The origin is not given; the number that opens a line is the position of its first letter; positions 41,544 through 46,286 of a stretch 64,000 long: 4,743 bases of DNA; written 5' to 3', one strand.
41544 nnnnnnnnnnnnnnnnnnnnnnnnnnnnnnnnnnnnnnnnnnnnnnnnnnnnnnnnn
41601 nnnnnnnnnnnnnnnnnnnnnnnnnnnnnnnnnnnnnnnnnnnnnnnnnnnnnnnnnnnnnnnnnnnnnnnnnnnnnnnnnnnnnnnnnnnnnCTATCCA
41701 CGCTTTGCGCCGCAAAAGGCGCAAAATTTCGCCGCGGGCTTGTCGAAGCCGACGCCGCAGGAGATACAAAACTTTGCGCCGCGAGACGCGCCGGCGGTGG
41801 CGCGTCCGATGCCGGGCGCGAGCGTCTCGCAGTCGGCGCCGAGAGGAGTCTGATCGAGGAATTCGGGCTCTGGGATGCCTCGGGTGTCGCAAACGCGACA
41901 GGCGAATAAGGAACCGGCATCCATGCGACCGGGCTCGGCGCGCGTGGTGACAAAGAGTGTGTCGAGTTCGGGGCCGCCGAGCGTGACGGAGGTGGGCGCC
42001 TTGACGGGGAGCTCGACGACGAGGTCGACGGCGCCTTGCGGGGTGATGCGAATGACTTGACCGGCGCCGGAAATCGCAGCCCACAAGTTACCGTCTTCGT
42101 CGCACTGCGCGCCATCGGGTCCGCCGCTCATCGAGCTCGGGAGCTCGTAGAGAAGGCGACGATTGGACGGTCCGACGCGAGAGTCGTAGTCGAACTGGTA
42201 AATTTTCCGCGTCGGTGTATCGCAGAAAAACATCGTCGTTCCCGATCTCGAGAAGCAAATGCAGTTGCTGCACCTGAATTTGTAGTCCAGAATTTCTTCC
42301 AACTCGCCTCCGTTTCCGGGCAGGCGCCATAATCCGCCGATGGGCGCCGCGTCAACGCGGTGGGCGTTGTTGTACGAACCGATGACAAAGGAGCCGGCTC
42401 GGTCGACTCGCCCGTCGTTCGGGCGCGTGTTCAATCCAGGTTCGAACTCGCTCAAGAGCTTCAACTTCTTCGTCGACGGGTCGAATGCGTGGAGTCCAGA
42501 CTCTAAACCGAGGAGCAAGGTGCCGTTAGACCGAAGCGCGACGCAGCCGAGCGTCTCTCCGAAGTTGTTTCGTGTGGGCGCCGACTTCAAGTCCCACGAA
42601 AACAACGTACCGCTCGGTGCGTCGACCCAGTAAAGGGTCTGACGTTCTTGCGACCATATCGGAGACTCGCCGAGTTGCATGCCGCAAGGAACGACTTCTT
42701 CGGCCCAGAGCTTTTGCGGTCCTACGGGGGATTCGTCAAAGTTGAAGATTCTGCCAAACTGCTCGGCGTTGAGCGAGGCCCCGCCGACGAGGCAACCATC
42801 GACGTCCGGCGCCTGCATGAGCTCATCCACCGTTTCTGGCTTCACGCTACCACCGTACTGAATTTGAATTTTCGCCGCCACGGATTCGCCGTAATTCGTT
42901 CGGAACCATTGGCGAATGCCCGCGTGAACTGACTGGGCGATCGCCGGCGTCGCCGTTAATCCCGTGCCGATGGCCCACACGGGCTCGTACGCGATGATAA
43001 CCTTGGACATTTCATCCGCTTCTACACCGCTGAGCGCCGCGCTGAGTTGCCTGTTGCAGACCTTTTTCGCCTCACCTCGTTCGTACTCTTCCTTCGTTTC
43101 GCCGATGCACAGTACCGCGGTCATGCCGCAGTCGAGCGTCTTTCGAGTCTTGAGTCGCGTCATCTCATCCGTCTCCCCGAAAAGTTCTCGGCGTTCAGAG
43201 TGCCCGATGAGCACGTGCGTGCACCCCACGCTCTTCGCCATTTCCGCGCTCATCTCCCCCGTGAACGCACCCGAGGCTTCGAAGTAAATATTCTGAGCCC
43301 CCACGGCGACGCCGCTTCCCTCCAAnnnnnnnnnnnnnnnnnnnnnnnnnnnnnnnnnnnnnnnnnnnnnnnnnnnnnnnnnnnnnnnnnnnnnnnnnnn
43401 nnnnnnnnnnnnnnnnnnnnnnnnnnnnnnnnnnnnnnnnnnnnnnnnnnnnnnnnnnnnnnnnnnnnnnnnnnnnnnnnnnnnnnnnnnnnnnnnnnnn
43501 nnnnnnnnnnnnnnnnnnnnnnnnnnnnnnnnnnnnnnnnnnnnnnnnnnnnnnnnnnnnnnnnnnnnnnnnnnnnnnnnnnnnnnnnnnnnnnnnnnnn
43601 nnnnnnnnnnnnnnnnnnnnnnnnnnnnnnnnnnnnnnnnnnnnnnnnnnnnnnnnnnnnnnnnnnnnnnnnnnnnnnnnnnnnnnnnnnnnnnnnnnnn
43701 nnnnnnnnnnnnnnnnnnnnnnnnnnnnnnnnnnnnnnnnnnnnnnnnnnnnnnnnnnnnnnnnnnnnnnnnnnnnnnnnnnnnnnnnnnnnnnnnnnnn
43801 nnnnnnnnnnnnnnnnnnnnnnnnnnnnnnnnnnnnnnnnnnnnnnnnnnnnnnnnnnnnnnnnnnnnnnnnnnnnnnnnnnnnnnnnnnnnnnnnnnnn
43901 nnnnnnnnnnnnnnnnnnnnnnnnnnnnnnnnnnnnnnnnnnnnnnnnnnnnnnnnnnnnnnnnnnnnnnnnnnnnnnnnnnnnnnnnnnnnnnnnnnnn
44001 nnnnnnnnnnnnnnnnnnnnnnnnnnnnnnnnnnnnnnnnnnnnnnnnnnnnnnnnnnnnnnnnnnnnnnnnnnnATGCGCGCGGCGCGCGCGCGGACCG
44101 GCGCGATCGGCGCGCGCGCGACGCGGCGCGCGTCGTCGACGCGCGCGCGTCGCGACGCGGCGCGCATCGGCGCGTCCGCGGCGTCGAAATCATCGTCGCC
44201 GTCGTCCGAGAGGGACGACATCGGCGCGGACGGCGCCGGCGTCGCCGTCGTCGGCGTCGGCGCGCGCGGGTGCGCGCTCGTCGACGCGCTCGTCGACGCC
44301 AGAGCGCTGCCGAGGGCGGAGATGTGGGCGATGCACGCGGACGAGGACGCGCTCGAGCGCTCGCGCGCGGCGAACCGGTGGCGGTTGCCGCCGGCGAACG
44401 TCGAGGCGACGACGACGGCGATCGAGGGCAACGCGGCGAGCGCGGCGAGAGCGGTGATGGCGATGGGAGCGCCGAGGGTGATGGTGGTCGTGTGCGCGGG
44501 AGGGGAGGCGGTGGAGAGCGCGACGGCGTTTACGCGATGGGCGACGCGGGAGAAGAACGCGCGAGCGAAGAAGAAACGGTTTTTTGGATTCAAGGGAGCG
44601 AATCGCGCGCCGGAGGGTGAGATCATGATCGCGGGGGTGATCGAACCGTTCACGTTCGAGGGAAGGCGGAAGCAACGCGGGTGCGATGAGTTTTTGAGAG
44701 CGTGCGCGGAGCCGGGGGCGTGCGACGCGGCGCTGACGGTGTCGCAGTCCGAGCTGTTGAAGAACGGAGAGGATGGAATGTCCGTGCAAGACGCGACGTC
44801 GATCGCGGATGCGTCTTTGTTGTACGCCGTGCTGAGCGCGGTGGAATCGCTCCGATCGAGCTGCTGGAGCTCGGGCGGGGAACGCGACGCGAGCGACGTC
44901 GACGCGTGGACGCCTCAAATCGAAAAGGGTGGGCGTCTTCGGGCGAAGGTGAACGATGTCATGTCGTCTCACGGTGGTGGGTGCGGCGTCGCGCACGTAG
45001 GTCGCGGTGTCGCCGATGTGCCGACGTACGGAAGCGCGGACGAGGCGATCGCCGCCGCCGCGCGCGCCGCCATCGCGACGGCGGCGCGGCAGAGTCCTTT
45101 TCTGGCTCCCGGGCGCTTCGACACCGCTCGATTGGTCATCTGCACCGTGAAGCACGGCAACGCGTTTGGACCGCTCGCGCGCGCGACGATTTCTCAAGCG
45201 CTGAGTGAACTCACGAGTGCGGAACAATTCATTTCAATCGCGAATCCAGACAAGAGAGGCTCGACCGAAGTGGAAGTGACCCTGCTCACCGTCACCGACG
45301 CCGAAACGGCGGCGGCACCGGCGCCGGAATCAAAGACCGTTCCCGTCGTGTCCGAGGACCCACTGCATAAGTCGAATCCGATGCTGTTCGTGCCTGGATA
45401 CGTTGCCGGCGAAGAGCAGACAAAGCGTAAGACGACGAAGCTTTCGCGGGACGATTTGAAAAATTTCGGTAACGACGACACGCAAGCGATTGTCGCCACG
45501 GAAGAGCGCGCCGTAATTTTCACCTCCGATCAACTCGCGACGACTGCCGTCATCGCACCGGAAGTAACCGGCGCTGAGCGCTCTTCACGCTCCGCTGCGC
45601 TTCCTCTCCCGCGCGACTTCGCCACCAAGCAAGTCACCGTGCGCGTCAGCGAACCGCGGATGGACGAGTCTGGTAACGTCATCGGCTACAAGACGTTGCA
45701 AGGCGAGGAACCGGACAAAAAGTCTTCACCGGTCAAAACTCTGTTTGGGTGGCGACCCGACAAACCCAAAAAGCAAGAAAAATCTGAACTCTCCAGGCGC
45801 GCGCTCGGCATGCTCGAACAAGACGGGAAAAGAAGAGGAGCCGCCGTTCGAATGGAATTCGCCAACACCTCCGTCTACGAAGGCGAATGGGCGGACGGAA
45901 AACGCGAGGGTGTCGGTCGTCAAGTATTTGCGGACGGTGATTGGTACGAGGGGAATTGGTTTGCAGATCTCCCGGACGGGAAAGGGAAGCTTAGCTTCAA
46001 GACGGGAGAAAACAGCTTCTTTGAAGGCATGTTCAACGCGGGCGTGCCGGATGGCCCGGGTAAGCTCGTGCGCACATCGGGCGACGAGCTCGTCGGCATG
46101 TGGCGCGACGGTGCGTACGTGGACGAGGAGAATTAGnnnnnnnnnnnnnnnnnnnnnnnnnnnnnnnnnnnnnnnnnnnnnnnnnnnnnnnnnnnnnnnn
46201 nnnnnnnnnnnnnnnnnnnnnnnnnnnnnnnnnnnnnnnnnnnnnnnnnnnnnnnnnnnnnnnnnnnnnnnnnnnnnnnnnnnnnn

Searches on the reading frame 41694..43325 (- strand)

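Call 41: search_protein_families(library=pfam, proteins=[window:41694-43325:-], max_evalue=0.001)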
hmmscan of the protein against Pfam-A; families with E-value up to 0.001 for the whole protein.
window:41694-43325:- (543 aa): 3 families
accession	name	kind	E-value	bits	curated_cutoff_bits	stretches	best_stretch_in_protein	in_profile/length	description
PF00121.24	TIM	-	2.7e-76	256.8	20.1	1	4-195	53-243/245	Triosephosphate isomerase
PF08450.18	SGL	-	1.6e-65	221.6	26.3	1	218-461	1-244/246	SMP-30/Gluconolactonase/LRE-like region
PF24684.1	Vgb_lyase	-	0.00028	20.2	50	1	383-435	164-215/290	Virginiamycin B lyase family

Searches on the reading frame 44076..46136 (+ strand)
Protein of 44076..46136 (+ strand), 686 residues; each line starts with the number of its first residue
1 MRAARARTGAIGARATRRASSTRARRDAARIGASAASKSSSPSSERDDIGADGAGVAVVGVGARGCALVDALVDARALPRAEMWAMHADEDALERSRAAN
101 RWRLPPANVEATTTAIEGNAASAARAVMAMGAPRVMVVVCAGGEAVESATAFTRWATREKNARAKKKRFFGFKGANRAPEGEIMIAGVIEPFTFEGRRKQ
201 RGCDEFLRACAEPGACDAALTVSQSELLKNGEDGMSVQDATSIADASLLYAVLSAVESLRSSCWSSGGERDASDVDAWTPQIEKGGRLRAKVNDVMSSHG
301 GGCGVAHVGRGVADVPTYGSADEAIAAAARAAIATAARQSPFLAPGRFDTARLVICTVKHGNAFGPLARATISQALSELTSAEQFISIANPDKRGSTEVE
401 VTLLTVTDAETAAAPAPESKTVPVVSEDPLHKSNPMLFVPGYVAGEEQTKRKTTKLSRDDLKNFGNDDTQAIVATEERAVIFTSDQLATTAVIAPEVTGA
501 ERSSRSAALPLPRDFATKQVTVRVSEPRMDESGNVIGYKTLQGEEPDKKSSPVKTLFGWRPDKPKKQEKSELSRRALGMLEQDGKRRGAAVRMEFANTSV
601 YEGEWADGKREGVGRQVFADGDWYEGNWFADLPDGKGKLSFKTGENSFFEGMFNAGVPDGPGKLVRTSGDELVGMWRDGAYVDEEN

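Call 41: search_protein_families(library=pfam, proteins=[window:44076-46136:+], max_evalue=0.001)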
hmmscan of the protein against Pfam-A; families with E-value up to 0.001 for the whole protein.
window:44076-46136:+ (686 aa): 1 family
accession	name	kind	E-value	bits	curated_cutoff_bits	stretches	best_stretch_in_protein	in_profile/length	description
PF02493.26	MORN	-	8.8e-15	54.1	22.5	1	601-622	1-22/23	MORN repeat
